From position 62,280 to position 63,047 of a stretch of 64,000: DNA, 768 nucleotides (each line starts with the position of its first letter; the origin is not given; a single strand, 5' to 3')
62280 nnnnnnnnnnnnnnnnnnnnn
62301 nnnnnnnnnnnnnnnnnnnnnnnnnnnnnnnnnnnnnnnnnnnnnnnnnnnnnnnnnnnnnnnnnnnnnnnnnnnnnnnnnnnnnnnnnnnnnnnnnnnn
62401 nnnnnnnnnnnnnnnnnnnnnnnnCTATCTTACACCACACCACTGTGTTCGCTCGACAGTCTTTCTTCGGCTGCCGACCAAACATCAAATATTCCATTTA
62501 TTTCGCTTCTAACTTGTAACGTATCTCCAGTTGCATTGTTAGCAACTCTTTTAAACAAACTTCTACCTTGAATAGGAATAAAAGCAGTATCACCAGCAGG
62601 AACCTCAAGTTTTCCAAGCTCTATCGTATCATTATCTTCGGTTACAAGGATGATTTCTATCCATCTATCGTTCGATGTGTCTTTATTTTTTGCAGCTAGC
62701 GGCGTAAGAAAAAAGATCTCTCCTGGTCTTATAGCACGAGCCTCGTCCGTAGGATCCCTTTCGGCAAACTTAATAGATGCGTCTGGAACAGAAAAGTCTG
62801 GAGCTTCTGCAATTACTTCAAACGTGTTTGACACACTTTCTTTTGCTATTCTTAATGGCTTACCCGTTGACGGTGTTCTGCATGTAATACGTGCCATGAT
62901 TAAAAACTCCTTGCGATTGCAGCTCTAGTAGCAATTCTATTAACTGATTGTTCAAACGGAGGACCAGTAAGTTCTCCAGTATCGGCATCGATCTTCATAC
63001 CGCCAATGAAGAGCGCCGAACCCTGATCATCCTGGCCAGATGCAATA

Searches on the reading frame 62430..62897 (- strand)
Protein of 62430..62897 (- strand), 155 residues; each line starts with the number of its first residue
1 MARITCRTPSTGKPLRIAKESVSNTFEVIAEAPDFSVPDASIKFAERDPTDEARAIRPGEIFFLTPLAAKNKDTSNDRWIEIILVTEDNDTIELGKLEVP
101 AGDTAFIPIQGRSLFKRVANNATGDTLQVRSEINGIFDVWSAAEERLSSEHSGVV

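Call 85: find_encoding_contigs(protein=window:62430-62897:-, flank=10000, max_places=3)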
Protein window:62430-62897:- (155 aa): 14 contigs read that carry it; 3 places shown.
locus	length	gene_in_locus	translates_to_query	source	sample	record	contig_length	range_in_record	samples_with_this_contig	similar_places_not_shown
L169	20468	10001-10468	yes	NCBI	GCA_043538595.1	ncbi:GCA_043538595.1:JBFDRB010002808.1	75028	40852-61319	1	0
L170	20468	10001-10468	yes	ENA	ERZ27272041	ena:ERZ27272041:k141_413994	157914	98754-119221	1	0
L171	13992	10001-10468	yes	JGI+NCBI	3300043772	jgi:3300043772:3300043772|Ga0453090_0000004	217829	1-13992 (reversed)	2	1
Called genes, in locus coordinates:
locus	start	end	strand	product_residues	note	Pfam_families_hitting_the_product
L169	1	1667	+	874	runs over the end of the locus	-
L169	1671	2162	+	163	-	-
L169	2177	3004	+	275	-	-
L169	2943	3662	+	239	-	-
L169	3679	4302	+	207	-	PF01755:Glyco_transf_25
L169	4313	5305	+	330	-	PF04055:Radical_SAM, PF13186:SPASM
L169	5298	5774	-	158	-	-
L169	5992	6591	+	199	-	PF13640:2OG-FeII_Oxy_3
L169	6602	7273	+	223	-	-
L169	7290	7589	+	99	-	-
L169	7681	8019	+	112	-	-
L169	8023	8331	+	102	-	-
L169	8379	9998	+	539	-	-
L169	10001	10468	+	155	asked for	-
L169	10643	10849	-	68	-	-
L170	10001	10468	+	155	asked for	-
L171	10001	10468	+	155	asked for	-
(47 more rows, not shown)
